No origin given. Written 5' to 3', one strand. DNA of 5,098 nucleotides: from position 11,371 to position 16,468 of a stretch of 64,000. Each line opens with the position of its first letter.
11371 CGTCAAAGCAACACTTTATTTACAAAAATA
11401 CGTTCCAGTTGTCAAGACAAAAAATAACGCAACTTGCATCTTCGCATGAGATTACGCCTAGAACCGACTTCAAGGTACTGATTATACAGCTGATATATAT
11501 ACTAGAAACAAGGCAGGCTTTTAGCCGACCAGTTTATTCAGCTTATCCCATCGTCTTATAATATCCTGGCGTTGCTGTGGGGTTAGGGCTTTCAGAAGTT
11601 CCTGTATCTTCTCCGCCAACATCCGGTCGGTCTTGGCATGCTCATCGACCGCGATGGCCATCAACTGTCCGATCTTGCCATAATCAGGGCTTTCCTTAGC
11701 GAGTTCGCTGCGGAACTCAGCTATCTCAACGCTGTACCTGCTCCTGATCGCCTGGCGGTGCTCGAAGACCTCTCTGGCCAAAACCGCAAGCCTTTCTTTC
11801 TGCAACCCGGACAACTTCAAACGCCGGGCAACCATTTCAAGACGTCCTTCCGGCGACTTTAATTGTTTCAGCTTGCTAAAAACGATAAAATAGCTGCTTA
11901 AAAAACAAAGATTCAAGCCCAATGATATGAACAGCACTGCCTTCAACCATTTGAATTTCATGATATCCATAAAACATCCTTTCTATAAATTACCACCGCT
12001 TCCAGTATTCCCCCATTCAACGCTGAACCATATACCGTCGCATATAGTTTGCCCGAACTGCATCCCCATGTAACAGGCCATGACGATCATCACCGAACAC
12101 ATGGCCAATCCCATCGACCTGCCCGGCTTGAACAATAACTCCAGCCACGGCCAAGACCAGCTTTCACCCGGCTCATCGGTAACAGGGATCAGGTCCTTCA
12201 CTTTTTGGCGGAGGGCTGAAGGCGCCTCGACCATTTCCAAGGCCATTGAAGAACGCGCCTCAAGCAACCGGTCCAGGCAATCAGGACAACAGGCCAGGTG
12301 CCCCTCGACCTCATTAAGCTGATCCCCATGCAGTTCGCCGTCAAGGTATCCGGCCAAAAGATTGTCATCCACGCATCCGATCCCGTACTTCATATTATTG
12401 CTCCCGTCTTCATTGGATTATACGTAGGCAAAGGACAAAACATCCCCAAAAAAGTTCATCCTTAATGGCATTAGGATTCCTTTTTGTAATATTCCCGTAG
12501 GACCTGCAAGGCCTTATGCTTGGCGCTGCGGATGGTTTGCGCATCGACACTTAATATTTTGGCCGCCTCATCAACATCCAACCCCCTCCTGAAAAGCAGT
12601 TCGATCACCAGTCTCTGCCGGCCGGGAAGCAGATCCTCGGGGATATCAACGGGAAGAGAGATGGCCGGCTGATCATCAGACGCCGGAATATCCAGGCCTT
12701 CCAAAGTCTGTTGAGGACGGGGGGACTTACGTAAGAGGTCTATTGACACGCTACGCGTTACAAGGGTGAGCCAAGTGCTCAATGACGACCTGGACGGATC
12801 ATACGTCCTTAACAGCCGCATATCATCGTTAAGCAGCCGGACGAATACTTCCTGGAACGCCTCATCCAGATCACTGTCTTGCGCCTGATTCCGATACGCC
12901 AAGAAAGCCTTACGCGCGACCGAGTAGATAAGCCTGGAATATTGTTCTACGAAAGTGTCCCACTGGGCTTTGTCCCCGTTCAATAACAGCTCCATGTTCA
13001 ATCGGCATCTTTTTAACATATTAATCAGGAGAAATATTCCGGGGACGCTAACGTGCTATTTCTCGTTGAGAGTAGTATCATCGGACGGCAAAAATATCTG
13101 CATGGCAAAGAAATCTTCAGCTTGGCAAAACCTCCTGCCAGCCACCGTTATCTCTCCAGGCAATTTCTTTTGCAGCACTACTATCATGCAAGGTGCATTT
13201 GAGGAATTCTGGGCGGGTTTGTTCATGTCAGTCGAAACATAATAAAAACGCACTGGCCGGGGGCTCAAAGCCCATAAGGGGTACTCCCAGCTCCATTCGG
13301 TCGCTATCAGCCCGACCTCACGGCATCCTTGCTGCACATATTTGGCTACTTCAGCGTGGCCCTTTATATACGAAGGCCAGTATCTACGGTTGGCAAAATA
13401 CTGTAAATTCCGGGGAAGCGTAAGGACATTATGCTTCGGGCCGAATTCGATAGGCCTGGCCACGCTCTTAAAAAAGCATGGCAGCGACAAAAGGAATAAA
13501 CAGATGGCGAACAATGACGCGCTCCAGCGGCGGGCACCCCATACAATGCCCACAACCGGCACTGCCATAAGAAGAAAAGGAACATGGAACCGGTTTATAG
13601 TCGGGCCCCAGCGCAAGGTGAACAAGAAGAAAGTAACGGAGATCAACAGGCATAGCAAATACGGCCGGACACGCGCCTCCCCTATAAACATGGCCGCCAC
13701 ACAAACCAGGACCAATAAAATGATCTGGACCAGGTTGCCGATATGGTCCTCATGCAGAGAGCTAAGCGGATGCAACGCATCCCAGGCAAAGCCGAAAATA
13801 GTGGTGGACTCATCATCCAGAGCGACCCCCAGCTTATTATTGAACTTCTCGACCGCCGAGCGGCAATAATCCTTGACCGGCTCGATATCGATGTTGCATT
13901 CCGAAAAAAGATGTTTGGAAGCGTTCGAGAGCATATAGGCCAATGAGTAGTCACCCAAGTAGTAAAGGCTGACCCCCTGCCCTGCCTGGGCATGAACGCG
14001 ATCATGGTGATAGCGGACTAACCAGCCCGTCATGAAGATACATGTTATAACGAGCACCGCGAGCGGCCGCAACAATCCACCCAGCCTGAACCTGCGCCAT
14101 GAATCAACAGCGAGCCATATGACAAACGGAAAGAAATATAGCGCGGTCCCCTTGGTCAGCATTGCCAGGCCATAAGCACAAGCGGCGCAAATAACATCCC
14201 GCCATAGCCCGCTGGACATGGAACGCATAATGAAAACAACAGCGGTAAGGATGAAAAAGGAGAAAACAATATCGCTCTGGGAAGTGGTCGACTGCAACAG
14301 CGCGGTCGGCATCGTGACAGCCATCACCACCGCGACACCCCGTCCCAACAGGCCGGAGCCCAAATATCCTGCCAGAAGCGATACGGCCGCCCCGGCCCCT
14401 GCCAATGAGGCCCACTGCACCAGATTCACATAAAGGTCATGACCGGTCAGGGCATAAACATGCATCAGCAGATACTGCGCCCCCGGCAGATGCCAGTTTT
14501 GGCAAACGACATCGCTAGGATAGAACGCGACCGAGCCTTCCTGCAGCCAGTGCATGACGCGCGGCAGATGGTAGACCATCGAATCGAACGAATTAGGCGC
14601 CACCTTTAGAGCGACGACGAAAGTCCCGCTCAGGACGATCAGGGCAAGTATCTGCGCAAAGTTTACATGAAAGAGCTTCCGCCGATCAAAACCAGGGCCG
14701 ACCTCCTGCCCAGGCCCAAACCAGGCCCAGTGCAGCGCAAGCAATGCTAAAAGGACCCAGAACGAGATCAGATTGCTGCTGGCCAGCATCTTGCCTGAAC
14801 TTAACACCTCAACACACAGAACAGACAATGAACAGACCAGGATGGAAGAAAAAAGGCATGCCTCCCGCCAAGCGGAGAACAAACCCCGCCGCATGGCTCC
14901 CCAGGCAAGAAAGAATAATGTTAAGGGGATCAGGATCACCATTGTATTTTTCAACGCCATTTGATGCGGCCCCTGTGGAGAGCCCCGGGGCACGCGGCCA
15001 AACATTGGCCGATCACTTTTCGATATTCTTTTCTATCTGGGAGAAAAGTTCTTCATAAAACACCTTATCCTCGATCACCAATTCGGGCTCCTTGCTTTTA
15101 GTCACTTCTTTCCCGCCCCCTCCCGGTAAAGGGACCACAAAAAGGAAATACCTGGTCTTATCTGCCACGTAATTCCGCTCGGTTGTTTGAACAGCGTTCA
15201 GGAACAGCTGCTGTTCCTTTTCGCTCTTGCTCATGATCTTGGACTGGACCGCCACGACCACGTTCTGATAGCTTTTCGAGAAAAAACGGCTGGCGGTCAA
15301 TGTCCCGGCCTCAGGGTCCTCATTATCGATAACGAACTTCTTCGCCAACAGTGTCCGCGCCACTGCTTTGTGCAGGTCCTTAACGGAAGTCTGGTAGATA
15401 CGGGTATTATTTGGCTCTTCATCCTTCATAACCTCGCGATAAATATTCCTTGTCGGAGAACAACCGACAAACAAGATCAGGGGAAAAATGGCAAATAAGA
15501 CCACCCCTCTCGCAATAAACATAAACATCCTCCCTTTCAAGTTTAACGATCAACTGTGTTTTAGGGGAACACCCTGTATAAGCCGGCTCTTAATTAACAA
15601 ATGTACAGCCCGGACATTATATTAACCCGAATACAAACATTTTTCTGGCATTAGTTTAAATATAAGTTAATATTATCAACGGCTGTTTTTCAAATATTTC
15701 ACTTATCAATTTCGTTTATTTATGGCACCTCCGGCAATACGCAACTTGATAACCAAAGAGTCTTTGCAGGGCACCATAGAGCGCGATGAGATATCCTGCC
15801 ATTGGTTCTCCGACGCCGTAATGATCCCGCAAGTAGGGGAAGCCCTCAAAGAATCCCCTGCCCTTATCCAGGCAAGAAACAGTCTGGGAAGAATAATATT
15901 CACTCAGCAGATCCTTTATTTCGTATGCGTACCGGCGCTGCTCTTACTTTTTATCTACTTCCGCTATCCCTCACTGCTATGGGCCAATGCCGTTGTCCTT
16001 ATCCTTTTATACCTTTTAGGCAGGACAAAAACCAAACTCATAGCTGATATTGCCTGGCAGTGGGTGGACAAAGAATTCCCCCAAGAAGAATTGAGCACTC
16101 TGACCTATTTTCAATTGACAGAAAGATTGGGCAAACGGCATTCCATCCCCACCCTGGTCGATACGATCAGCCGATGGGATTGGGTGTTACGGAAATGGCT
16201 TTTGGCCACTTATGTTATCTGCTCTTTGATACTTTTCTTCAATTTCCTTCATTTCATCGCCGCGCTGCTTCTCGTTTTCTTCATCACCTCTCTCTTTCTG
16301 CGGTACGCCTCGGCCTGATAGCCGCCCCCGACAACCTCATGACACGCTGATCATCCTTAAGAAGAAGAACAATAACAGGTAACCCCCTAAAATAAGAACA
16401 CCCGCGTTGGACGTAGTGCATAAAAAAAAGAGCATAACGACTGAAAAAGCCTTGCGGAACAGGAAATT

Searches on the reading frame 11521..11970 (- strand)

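Call 36: search_protein_families(library=pfam, proteins=[window:11521-11970:-], max_evalue=0.001)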
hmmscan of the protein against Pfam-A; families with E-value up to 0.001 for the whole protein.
window:11521-11970:- (149 aa): 1 family
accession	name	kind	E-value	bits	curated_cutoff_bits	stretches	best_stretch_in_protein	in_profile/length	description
PF13801.11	Metal_resist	-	6.1e-07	30.1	29.2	1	44-135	33-124/125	Heavy-metal resistance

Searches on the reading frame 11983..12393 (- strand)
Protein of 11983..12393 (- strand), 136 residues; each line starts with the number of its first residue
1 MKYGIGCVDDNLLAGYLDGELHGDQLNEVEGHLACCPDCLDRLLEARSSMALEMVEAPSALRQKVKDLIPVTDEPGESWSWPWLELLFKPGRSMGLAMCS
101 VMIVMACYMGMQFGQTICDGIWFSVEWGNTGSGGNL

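Call 36: search_protein_families(library=pfam, proteins=[window:11983-12393:-], max_evalue=0.001)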
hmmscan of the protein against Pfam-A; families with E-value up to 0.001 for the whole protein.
window:11983-12393:- (136 aa): 1 family
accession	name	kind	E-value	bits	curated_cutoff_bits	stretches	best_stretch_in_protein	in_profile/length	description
PF13490.11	zf-HC2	-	1.2e-06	28.9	22.2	1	12-39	7-34/35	Putative zinc-finger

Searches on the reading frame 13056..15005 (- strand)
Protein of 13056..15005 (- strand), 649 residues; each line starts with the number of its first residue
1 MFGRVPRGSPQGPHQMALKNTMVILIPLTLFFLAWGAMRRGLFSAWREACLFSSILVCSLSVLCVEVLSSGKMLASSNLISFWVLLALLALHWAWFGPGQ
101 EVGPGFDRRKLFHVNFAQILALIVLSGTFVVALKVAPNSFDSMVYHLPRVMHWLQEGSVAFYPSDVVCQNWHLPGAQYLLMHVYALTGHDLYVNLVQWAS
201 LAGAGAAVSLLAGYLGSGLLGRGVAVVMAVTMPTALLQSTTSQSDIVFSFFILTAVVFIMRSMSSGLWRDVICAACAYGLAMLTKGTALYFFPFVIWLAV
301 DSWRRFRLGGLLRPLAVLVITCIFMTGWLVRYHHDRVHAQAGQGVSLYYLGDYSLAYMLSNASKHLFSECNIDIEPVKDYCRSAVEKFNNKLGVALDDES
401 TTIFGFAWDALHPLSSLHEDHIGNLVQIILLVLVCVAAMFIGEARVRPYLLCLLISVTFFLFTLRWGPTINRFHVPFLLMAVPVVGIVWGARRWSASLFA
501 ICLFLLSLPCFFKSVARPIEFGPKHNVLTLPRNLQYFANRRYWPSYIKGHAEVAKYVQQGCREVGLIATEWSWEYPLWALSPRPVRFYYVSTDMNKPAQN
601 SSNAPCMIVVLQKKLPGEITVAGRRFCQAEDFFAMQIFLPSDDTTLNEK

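Call 6: search_protein_families(library=pfam, proteins=[window:13056-15005:-], max_evalue=0.01)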
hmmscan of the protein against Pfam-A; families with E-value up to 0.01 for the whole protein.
window:13056-15005:- (649 aa): 1 family
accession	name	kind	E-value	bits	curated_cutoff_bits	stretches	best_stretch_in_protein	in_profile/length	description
PF13231.12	PMT_2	-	2.9e-05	24.8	26.1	1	224-325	54-155/160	Dolichyl-phosphate-mannose-protein mannosyltransferase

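Call 7: search_protein_families(library=ncbifam, proteins=[window:13056-15005:-], max_evalue=0.01)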
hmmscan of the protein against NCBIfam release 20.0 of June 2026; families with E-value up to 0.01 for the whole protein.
window:13056-15005:- (649 aa): 0 families

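Call 44: search_protein_families(library=ncbifam, proteins=[window:13056-15005:-], max_evalue=0.001)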
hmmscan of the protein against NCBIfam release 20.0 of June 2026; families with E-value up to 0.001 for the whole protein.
window:13056-15005:- (649 aa): 0 families

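Call 82: search_protein_families(library=padloc, proteins=[window:13056-15005:-], max_evalue=0.01)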
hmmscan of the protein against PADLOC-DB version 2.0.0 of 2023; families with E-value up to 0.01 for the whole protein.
window:13056-15005:- (649 aa): 0 families

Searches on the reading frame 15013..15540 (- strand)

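Call 6: search_protein_families(library=pfam, proteins=[window:15013-15540:-], max_evalue=0.01)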
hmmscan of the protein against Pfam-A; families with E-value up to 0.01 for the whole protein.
window:15013-15540:- (175 aa): 2 families
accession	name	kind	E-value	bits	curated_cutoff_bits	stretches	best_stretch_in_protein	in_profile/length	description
PF10001.14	DUF2242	-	0.0013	19.3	25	1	60-171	4-119/121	Uncharacterized protein conserved in bacteria (DUF2242)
PF14737.11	DUF4470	-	0.0034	17.9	25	1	22-77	24-79/97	Domain of unknown function (DUF4470)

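Call 7: search_protein_families(library=ncbifam, proteins=[window:15013-15540:-], max_evalue=0.01)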
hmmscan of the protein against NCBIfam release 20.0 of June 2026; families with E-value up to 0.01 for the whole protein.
window:15013-15540:- (175 aa): 0 families

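Call 44: search_protein_families(library=ncbifam, proteins=[window:15013-15540:-], max_evalue=0.001)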
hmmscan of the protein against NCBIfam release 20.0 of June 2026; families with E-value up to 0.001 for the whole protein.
window:15013-15540:- (175 aa): 0 families

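Call 82: search_protein_families(library=padloc, proteins=[window:15013-15540:-], max_evalue=0.01)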
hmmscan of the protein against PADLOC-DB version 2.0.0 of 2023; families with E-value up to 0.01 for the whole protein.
window:15013-15540:- (175 aa): 0 families

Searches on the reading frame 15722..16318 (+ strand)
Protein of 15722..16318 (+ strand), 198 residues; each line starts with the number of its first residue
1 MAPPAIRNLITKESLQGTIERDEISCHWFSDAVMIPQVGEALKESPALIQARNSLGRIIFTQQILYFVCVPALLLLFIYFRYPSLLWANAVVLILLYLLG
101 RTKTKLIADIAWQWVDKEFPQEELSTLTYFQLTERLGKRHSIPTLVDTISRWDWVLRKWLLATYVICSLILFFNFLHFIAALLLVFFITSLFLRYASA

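Call 6: search_protein_families(library=pfam, proteins=[window:15722-16318:+], max_evalue=0.01)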
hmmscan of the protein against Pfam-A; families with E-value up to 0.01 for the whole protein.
window:15722-16318:+ (198 aa): 0 families

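Call 7: search_protein_families(library=ncbifam, proteins=[window:15722-16318:+], max_evalue=0.01)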
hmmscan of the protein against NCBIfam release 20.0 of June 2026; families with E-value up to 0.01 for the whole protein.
window:15722-16318:+ (198 aa): 0 families

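Call 31: find_homologous_proteins(query=window:15722-16318:+)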
Query window:15722-16318:+ (198 aa): 1 proteins with E <= 0.001 among 3697 candidates.
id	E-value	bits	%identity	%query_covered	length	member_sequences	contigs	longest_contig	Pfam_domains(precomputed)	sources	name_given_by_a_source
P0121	8.1e-125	432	100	100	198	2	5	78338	-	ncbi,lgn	-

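Call 34: find_encoding_contigs(protein=P0121, flank=10000, max_places=5)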
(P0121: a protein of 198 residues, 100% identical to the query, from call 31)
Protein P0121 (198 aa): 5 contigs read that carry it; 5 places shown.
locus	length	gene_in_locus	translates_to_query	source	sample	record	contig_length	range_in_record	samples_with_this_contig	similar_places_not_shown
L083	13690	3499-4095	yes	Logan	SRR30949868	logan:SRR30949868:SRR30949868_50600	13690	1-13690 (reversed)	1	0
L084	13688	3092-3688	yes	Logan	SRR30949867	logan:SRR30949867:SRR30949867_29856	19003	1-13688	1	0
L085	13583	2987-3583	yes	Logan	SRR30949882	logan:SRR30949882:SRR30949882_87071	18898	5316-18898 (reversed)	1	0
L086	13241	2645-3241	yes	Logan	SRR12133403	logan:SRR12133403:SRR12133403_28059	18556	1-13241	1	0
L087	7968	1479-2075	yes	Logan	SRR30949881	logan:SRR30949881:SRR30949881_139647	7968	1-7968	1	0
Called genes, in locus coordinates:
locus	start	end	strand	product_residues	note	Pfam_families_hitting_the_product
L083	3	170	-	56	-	?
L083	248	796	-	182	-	PF04542:Sigma70_r2, PF04545:Sigma70_r4, PF08281:Sigma70_r4_2 (weak)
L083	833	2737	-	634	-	PF13231:PMT_2 (weak)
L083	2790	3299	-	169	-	-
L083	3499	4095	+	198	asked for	-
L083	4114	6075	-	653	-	PF02310:B12-binding, PF04055:Radical_SAM (weak)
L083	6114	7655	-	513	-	PF21305:type_II_gspD_N0 (weak), PF03958:Secretin_N, PF00263:Secretin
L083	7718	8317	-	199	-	-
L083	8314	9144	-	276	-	PF01637:ATPase_2 (weak), PF13191:AAA_16, PF13401:AAA_22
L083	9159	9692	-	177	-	-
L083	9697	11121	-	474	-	PF05137:PilN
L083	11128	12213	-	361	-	PF21687:T2SSK_1st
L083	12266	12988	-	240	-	-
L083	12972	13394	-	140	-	-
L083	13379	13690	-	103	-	?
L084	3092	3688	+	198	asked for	-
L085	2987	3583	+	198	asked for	-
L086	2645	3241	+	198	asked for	-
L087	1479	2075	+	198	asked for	-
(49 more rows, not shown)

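Call 49: find_homologous_proteins(query=A2)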
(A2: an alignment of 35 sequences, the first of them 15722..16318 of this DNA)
Query A2 (35 sequences) (198 aa, profile of the alignment): 5 proteins with E <= 0.001 among 8000 candidates.
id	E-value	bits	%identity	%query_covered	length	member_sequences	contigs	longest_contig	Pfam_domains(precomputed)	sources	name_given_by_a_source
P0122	2.1e-52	196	21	68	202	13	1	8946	-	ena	-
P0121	5.3e-52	195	100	100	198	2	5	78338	-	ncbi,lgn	-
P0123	1.4e-51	193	22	68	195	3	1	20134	-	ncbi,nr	ncbi:MAG: hypothetical protein KKF78_09335 [Candidatus Omnitrophica bacterium]|nr:hypothetical prote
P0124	1.5e-42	164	18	83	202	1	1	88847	-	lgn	-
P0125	5.9e-38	149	27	88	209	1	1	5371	-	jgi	jgi:hypothetical protein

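Call 66: predict_structure(alignment_id=A4)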
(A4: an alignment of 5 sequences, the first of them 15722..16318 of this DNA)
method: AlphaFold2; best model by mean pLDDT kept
length: 198 residues; sequences in the alignment: 5
mean_pLDDT: 79.7   pTM: 0.65
mean pLDDT of the five models: 79.7, 78.0, 76.6, 75.8, 74.3
residues with pLDDT >= 90: 8; 70-90: 162; 50-70: 19; < 50: 9
segments of 3 or more residues with pLDDT < 50: 1-7
pLDDT, mean of each block of 10 residues (from residue 1): 47 86 87 84 80 88 85 83 81 89 90 87 80 87 84 82 75 64 74 57
secondary structure, 60 per line:
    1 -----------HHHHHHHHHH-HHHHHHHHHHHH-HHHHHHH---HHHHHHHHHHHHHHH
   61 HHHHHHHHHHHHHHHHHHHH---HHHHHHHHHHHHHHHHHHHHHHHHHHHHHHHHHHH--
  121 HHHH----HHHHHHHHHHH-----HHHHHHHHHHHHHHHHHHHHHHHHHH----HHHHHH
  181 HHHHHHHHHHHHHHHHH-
elements in order: H12-21 H23-34 H36-42 H46-80 H84-118 H121-124 H129-139 H145-170 H175-197

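Call 82: search_protein_families(library=padloc, proteins=[window:15722-16318:+], max_evalue=0.01)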
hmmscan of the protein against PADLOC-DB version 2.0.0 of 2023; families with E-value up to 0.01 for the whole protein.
window:15722-16318:+ (198 aa): 0 families

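Call 83: search_protein_families(library=pfam, alignment_id=A2, max_evalue=0.1)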
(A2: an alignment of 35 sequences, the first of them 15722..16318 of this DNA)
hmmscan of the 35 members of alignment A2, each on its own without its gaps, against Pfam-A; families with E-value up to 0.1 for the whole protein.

A. member 1, window:15722-16318:+ (198 aa): 0 families

B. families by the number of members that match (of 35 scanned): 10 families
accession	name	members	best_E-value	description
PF24709.1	DUF7670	1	0.0023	Domain of unknown function (DUF7670)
PF07584.16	BatA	1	0.0037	Aerotolerance regulator N-terminal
PF13398.12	Peptidase_M50B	1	0.0065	Peptidase M50B-like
PF00860.26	Xan_ur_permease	1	0.011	Permease family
PF10003.15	DUF2244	1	0.023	Integral membrane protein (DUF2244)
PF03012.19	PP_M1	1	0.031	Phosphoprotein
PF20190.3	DUF6553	1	0.054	Family of unknown function (DUF6553)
PF20520.3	Ac45-VOA1_TM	1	0.064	V0 complex accessory subunit Ac45/VOA1 transmembrane domain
PF14256.11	YwiC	1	0.074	YwiC-like protein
PF16344.10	FecR_C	1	0.099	FecR, C-terminal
